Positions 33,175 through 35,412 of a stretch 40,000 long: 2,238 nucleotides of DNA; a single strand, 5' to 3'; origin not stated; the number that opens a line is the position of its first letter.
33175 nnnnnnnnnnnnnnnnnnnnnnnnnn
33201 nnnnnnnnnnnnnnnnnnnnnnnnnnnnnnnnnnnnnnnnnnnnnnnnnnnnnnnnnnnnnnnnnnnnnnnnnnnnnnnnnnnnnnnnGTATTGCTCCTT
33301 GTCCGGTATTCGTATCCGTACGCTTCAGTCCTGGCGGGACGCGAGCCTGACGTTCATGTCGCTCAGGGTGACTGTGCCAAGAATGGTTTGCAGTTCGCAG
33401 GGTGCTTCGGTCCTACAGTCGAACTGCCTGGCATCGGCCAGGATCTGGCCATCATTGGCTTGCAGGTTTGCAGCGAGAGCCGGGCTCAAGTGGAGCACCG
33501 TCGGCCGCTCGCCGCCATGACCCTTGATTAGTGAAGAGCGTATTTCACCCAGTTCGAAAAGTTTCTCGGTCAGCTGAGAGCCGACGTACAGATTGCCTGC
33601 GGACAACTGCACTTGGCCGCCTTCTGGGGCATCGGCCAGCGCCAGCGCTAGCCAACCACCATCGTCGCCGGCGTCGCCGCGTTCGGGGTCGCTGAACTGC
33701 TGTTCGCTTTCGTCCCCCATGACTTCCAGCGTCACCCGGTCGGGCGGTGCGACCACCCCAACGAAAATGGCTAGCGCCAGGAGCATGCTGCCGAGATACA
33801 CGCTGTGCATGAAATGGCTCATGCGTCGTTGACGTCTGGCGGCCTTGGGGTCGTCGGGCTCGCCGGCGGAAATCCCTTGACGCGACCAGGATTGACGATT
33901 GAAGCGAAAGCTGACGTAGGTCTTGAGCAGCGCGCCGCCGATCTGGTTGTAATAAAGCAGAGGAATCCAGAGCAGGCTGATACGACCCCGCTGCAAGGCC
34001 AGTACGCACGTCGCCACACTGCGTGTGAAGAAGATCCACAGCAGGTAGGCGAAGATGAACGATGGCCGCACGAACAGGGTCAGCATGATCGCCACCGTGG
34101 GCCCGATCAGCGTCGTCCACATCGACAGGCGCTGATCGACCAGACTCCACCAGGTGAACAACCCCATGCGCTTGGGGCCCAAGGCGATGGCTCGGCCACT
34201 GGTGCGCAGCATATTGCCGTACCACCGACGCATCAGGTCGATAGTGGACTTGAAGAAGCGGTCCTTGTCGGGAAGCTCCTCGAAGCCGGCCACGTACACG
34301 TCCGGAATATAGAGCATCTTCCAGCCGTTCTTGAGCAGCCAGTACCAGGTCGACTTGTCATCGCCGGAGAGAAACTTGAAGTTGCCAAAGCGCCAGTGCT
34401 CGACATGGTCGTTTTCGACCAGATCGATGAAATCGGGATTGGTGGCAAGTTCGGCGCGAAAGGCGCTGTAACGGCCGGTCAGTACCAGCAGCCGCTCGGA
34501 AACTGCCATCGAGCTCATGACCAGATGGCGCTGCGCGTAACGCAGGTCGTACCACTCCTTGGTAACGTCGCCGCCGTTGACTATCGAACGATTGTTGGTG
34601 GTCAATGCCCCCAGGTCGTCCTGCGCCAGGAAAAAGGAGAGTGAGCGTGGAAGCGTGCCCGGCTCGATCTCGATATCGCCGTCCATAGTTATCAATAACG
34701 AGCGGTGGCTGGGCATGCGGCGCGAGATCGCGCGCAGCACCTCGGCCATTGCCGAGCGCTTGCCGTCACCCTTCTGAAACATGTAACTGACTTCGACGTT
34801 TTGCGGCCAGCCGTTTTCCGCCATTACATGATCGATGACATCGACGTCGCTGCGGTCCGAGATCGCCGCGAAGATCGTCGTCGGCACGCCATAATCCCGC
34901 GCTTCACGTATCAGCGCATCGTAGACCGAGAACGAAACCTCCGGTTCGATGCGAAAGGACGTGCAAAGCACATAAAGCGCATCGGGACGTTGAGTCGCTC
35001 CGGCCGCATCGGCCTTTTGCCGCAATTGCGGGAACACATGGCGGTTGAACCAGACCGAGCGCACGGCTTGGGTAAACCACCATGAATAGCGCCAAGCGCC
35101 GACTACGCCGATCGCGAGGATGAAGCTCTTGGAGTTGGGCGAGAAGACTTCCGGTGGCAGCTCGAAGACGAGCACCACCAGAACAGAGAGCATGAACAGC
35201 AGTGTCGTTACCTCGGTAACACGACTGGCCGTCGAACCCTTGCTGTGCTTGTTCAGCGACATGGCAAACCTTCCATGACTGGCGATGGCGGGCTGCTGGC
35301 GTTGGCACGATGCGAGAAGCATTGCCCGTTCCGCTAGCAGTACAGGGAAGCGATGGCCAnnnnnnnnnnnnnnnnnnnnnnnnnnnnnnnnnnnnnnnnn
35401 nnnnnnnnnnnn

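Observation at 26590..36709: Alginate-like (Alg8/Alg44) synthase core rewired into a six-gene locus with a Ugd-type precursor enzyme: candidate undescribed c-di-GMP-gated polyuronide secretion system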

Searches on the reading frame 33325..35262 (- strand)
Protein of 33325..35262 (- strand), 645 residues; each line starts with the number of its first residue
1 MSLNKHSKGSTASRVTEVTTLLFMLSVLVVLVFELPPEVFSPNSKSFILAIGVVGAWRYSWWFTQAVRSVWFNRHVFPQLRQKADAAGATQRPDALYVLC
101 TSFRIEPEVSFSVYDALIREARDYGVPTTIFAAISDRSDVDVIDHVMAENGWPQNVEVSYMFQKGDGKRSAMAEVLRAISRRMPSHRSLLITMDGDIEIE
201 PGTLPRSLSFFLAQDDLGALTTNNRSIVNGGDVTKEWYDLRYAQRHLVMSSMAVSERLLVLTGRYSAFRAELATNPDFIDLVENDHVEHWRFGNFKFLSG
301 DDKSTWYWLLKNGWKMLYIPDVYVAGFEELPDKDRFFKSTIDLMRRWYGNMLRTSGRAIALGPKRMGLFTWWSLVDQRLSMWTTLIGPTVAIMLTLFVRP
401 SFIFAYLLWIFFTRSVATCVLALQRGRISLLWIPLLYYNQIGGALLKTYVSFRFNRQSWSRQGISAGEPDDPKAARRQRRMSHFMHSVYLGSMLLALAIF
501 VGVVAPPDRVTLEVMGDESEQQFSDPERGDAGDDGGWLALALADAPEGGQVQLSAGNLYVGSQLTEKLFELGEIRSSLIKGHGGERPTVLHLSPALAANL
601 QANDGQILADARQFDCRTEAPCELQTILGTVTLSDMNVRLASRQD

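Call 4: search_protein_families(library=pfam, proteins=[window:33325-35262:-], max_evalue=0.01)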
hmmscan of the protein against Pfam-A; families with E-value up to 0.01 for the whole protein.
window:33325-35262:- (645 aa): 2 families
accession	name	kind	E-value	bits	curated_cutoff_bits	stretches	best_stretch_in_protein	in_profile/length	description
PF13641.12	Glyco_tranf_2_3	-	1.7e-30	107.2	27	1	93-350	1-230/230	Glycosyltransferase like family 2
PF13632.12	Glyco_trans_2_3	-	1.4e-12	48.3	27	1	191-411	3-190/198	Glycosyl transferase family group 2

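Call 5: search_protein_families(library=ncbifam, proteins=[window:33325-35262:-], max_evalue=0.01)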
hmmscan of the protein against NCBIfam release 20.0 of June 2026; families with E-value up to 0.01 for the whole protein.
window:33325-35262:- (645 aa): 0 families

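Call 11: find_homologous_proteins(query=window:33325-35262:-)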
Query window:33325-35262:- (645 aa): 1345 proteins with E <= 0.001 among 8000 candidates; the best 120 are listed.
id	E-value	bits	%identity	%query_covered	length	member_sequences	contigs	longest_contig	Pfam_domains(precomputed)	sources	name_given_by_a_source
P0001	0.0e+0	1468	99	100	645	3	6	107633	PF13632.13,PF13641.13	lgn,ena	-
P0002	0.0e+0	1381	93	100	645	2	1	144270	PF13632.13,PF13641.13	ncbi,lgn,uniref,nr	ncbi:glycosyltransferase [Halomonas sp. HP20-15]|uniref:glycosyltransferase n=1 Tax=Halomonas sp. HP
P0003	0.0e+0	1242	83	100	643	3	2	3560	PF13632.13,PF13641.13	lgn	-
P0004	0.0e+0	1177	79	100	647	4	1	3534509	PF13632.13,PF13641.13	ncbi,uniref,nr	ncbi:glycosyltransferase [Modicisalibacter tunisiensis]|uniref:glycosyltransferase n=1 Tax=Modicisal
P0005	0.0e+0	1166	79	100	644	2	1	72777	PF13632.13,PF13641.13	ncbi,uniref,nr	ncbi:glycosyltransferase [Modicisalibacter coralii]|uniref:glycosyltransferase n=1 Tax=Modicisalibac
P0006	0.0e+0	1127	75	100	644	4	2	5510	PF13641.13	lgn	-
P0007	0.0e+0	1106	75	99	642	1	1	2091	PF13641.13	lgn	-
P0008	0.0e+0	1101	74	99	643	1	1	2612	PF13641.13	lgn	-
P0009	0.0e+0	1092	74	99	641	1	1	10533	PF13632.13,PF13641.13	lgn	-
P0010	0.0e+0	1083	72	100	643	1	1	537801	PF13632.13,PF13641.13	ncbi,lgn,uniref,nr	ncbi:glycosyltransferase Alg8 [Modicisalibacter ilicicola DSM 19980]|uniref:Glycosyltransferase Alg8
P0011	0.0e+0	1081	73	99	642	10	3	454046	PF13632.13,PF13641.13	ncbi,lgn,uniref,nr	ncbi:glycosyltransferase family 2 protein [Halomonas sp. McH1-25]|uniref:glycosyltransferase n=1 Tax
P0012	0.0e+0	1062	72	99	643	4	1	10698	PF13632.13,PF13641.13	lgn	-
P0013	0.0e+0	1060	72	98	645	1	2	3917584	PF13632.13,PF13641.13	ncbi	ncbi:hypothetical protein GCM10027040_24560 [Halomonas shantousis]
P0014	0.0e+0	1050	70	100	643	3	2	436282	PF13632.13,PF13641.13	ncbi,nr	nr:glycosyltransferase [uncultured Halomonas sp.]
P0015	0.0e+0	1041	72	97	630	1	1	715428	PF13641.13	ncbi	ncbi:glycosyltransferase [Halomonas sp. WWR20]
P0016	0.0e+0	1011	69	99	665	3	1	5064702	PF13641.13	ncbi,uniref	ncbi:glycosyltransferase [Caenispirillum salinarum]|uniref:glycosyltransferase n=1 Tax=Caenispirillu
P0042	1.6e-279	947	66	99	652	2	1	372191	PF13641.13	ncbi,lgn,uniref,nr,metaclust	ncbi:glycosyltransferase Alg8 [Halomonas shengliensis]|uniref:Glycosyltransferase Alg8 n=1 Tax=Halom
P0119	7.2e-194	664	57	76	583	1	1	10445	PF13632.13,PF13641.13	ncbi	ncbi:MAG: glycosyltransferase [Geminicoccaceae bacterium]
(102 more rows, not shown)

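Call 17: search_solved_structures(query=window:33325-35262:-, max_evalue=0.01, show_alignments=2)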
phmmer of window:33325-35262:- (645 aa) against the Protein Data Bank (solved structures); distinct sequences matched with E-value up to 0.01: 0.

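Call 19: find_related_loci(query=A1, collection=genome_contigs, flank=10000)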
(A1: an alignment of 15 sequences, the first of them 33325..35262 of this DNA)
Query A1 (645 aa) in genome_contigs; peptide patterns used: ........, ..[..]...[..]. (x = any residue, [..] = any of these).
600 stretches matched a pattern (row limit reached: there are more); 535 encode a relative of the query (tblastn E <= 1e-3); the best 80 are kept; 79 distinct loci.
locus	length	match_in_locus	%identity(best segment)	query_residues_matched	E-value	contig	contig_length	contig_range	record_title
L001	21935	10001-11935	93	1-645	0e+0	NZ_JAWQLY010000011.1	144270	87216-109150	Halomonas sp. HP20-15 NODE_11_length_144270_cov_201.224616, whole genome shotgun sequence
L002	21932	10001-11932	82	1-645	0e+0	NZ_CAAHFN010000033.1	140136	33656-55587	Halomonas sp. EAR18, whole genome shotgun sequence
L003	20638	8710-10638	79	1-644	0e+0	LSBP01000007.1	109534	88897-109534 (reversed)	MAG: Halomonadaceae bacterium T82-2 scaffold_6, whole genome shotgun sequence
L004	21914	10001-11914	74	4-644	0e+0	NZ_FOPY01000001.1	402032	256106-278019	Modicisalibacter xianhensis strain CGMCC 1.6848, whole genome shotgun sequence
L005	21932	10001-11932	71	1-644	0e+0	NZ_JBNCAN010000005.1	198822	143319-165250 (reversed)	Halomonas sp. GXIMD04776 GXIMD2776_ctg005, whole genome shotgun sequence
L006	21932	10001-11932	70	1-644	0e+0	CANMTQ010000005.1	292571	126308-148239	uncultured Halomonas sp. isolate 2B2-126-J.fasta genome assembly, contig: NODE_5, whole genome shotgun sequence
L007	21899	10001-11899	71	10-640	0e+0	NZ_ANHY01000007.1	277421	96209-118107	Caenispirillum salinarum AK4 contig7, whole genome shotgun sequence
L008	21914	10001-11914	69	7-642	0e+0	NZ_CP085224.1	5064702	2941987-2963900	Caenispirillum salinarum strain ADH2-936 chromosome, complete genome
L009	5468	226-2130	68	3-640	0e+0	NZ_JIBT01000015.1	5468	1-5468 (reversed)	Halomonas sp. PR-M31 PR-M31contig_15, whole genome shotgun sequence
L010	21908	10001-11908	68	3-640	0e+0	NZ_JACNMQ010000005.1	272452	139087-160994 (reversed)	Halomonas sp. M20 Scaffold5_1, whole genome shotgun sequence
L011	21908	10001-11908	68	3-640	0e+0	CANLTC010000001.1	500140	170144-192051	uncultured Halomonas sp. isolate 2-214.fasta genome assembly, contig: NODE_1, whole genome shotgun sequence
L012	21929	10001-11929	79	1-645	0e+0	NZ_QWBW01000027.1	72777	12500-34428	Modicisalibacter coralii strain 362.1 scaffold_21, whole genome shotgun sequence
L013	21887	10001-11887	67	7-640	0e+0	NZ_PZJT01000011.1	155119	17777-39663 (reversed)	Salinicola salarius strain DSM 18044 Salinicola-salarius_contig_11, whole genome shotgun sequence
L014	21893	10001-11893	67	7-641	0e+0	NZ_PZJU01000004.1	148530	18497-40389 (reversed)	Salinicola peritrichatus strain JCM 18795 Salinicola-peritrichatus_contig_4, whole genome shotgun sequence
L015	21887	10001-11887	67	7-640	0e+0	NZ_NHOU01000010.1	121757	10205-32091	Salinicola salarius strain 1A01339 scaffold10, whole genome shotgun sequence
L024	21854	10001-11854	67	10-640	0e+0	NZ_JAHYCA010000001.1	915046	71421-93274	Billgrantia antri strain Y3S6 contig1, whole genome shotgun sequence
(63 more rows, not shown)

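Call 23: find_encoding_contigs(protein=P0016, flank=10000, max_places=1)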
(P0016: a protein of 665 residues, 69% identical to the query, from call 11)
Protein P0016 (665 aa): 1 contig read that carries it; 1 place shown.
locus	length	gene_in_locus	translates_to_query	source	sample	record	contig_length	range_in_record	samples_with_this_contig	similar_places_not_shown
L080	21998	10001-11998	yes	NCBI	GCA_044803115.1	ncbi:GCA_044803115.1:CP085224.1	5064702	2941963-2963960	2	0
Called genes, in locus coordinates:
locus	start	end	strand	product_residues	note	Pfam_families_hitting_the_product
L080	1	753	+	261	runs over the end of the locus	PF01058:Oxidored_q6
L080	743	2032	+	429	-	PF00374:NiFeSe_Hases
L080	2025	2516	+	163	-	PF01750:HycI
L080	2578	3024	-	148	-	PF01814:Hemerythrin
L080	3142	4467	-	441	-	PF25919:BSH_CusB (faint), PF25994:HH_AprE, PF26002:Beta-barrel_AprE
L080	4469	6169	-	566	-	PF00664:ABC_membrane, PF00005:ABC_tran, PF13304:AAA_21 (faint)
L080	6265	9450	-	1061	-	PF00553:CBM_2, PF00353:HemolysinCabind (weak), PF00553:CBM_2 (weak), PF00353:HemolysinCabind (weak), PF08548:Peptidase_M10_C (weak), PF00353:HemolysinCabind (weak)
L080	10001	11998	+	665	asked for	PF13641:Glyco_tranf_2_3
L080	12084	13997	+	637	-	PF07238:PilZ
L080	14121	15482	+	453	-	PF02558:ApbA (weak), PF03446:NAD_binding_2 (weak), PF03721:UDPG_MGDP_dh_N, PF00984:UDPG_MGDP_dh, PF03720:UDPG_MGDP_dh_C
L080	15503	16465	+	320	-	PF21294:Polysacc_lyase_14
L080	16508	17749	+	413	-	PF05426:Alginate_lyase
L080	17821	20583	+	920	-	-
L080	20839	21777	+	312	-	PF01548:DEDD_Tnp_IS110, PF02371:Transposase_20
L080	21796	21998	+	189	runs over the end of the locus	PF04752:ChaC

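Call 24: find_encoding_contigs(protein=P0119, flank=10000, max_places=1)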
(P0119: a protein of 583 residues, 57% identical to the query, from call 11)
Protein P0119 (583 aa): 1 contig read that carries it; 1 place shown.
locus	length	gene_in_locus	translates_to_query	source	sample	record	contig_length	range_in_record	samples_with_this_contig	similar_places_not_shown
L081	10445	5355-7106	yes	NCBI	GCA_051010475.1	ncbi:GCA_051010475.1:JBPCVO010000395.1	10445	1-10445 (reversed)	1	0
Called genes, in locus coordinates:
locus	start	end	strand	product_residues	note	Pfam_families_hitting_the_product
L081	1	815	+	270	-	?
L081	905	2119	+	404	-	PF00528:BPD_transp_1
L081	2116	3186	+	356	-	PF00528:BPD_transp_1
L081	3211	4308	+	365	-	PF00005:ABC_tran, PF13304:AAA_21 (faint), PF17850:CysA_C_terminal (weak), PF17912:OB_MalK, PF08402:TOBE_2 (weak)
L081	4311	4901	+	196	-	PF07081:DUF1349, PF17851:GH43_C2 (weak)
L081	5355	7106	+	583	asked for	PF13641:Glyco_tranf_2_3, PF13632:Glyco_trans_2_3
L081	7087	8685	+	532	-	-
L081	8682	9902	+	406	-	PF05426:Alginate_lyase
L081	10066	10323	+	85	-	-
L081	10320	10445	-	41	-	PF01053:Cys_Met_Meta_PP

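Call 25: search_solved_structures(query=L080:14121-15482:+, max_evalue=1e-30)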
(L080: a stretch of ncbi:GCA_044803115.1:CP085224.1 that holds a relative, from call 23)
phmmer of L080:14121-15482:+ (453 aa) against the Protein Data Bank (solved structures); distinct sequences matched with E-value up to 1e-30: 30.
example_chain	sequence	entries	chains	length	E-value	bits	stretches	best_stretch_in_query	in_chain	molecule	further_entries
4a7p_A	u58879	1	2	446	1.2e-145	488.9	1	2-437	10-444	UDP-GLUCOSE DEHYDROGENASE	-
3gg2_A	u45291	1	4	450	1.2e-116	393.2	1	2-419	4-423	Sugar dehydrogenase, UDP-glucose/GDP-mannose dehydrogenase family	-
2y0e_A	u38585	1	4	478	2e-114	385.9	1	1-437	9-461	UDP-GLUCOSE DEHYDROGENASE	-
2y0d_A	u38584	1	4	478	3.8e-113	381.7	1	1-437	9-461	UDP-GLUCOSE DEHYDROGENASE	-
2y0c_A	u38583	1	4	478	3.8e-113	381.7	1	1-437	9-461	UDP-GLUCOSE DEHYDROGENASE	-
3vtf_A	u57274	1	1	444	1.8e-90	307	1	2-421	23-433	UDP-glucose 6-dehydrogenase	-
4edf_A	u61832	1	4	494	2.5e-77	263.7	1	3-435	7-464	UDP-glucose 6-dehydrogenase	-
3tdk_A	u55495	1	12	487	2.5e-77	263.7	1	3-435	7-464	UDP-glucose 6-dehydrogenase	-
3prj_A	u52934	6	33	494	2.7e-77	263.6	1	3-435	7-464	UDP-glucose 6-dehydrogenase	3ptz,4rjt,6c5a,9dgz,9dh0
5vr8_A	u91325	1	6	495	2.7e-77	263.6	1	3-435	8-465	UDP-glucose 6-dehydrogenase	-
5w4x_A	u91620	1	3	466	3.3e-77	263.3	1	3-435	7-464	UDP-glucose 6-dehydrogenase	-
2q3e_A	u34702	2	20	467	3.3e-77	263.3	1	3-435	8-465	UDP-glucose 6-dehydrogenase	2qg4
5tjh_A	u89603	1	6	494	3.7e-77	263.1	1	3-435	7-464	UDP-glucose 6-dehydrogenase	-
6c58_A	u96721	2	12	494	7e-77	262.2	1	3-435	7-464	UDP-glucose 6-dehydrogenase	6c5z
6c4j_A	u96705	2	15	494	7.8e-77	262.1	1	3-435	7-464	UDP-glucose 6-dehydrogenase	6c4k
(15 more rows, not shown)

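Call 26: search_protein_families(library=ncbifam, proteins=[L080:14121-15482:+, L080:12084-13997:+, L080:17821-20583:+, L080:6265-9450:-], max_evalue=0.00001)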
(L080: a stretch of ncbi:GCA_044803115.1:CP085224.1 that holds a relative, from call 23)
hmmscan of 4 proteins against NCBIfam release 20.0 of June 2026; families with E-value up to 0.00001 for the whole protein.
L080:14121-15482:+ (453 aa): 7 families
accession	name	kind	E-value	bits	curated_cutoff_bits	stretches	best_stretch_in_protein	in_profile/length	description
NF047673.2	TeichurnBiosyTuaD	equivalog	4.7e-153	510.4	700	1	2-436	3-432/439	UDP-glucose 6-dehydrogenase TuaD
TIGR03026.1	NDP-sugDHase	subfamily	5.4e-137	456.9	189.8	1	1-416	1-413/413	nucleotide sugar dehydrogenase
NF041297.1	UDPGDh_AglM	equivalog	5.5e-110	368.2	670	1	1-424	1-423/429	UDP-glucose 6-dehydrogenase AglM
NF008286.0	PRK11064.1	equivalog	1.4e-50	172.2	459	1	2-418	5-419/420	UDP-N-acetyl-D-mannosamine dehydrogenase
NF040825.1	UDPMaNacDH_Arch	equivalog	2.2e-47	161.9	750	1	1-435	1-415/418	UDP-N-acetyl-D-mannosamine dehydrogenase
NF011631.0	PRK15057.1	equivalog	6.8e-38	130.8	757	1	1-359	1-342/388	UDP-glucose 6-dehydrogenase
NF011729.0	PRK15182.1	equivalog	9e-17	60.9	592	1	2-397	8-394/425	Vi polysaccharide biosynthesis UDP-N-acetylglucosamine C-6 dehydrogenase TviB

L080:12084-13997:+ (637 aa): 2 families
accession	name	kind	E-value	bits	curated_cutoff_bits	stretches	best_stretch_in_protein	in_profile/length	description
TIGR00999.1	8a0102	subfamily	5e-07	29.1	319.3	0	371-483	77-188/271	CzcB/NccB family metal efflux transporter periplasmic adaptor subunit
TIGR01730.1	RND_mfp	subfamily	4.1e-06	26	94.9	0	264-467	26-215/322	efflux RND transporter periplasmic adaptor subunit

L080:17821-20583:+ (920 aa): 4 families
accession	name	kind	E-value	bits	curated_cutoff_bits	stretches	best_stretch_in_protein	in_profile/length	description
NF047621.1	FlgprotMotXVib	equivalog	9.1e-41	139.6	330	1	802-897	88-182/211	flagellar protein MotX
NF038194.1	AlgK_TPR_lipo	equivalog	1.1e-40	139.7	700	3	467-578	300-410/448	alginate biosynthesis TPR repeat lipoprotein AlgK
NF033786.1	phenyl_MerG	equivalog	2.2e-36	125.8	350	2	769-906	50-193/217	phenylmercury resistance protein MerG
NF045484.1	TransRegExoR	equivalog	2.3e-36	125.4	450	0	598-653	155-211/267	exopolysaccharide production regulator ExoR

L080:6265-9450:- (1061 aa): 10 families
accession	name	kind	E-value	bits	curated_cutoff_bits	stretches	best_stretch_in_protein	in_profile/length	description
NF035945.1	Zn_serralysin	subfamily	1.6e-26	93.5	500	1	916-1026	315-421/462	serralysin family metalloprotease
NF052454.1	BtaGlycanEglC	equivalog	1e-21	77.4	700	1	853-995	25-162/459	endo-1,3-1,4-beta-glycanase EglC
NF053766.1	ZapA_metallo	exception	4.6e-18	65.5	940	2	931-1006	351-425/483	ZapA family metalloprotease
NF033943.0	RTX_toxin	subfamily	8.3e-17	60.7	1000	2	850-1004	681-830/930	RTX family hemolysin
NF046115.1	Ca_rpt_SMc04171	equivalog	5.6e-13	48.9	625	2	900-1003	420-524/574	SMc04171 family calcium-binding repeat protein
NF041611.1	exoglucan_CbhB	equivalog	2.6e-12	45.6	1950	0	10-100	901-992/997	exoglucanase CbhB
NF050046.1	PueAB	exception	2.4e-10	39.5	670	1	487-555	373-441/616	polyurethane esterase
NF051884.1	ProteaseSapA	equivalog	1.6e-09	37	1200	1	498-573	327-405/644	protease SapA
NF033203.1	entero_EhxA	exception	8e-08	30.9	2000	0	474-546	774-846/997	enterohemolysin EhxA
TIGR03805.1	beta_helix_1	subfamily_domain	2.2e-06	27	141.5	1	131-185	1-55/314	parallel beta-helix domain-containing protein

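Call 39: search_protein_families(library=pfam, proteins=[L004:14667-15896:+, L004:17257-19146:+, L024:14129-15658:+, L024:18404-19294:+], max_evalue=0.001)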
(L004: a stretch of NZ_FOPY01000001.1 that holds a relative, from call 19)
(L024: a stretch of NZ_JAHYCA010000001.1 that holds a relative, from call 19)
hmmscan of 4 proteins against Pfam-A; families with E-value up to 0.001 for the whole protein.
L004:14667-15896:+ (409 aa): 1 family
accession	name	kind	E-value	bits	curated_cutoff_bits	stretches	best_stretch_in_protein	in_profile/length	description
PF05426.18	Alginate_lyase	-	5.1e-37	128.3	22.2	1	93-323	35-274/275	Alginate lyase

L004:17257-19146:+ (629 aa): 4 families
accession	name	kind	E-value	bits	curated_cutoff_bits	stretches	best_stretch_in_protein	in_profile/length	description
PF08238.18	Sel1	-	1.2e-56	187.5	30.7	6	462-495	3-36/36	Sel1 repeat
PF23310.1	TPR_27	-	3.3e-09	36.8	27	0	550-593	42-85/110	Plant tetratrico peptide repeats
PF12796.13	Ank_2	-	2.1e-05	25.4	27.3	0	408-466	27-79/90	Ankyrin repeats (3 copies)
PF22029.2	PhyR_sigma2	-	0.00058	20.3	27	0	239-283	10-53/55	Sigma2 domain of PhyR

L024:14129-15658:+ (509 aa): 1 family
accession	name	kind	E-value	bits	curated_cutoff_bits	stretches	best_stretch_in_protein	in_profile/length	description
PF05426.18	Alginate_lyase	-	8.6e-37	127.5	22.2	1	201-424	42-273/275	Alginate lyase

L024:18404-19294:+ (296 aa): 1 family
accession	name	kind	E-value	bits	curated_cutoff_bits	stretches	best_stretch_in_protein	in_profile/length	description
PF21294.4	Polysacc_lyase_14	-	5.8e-58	196.6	27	1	94-287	6-214/215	Polysaccharide lyase 14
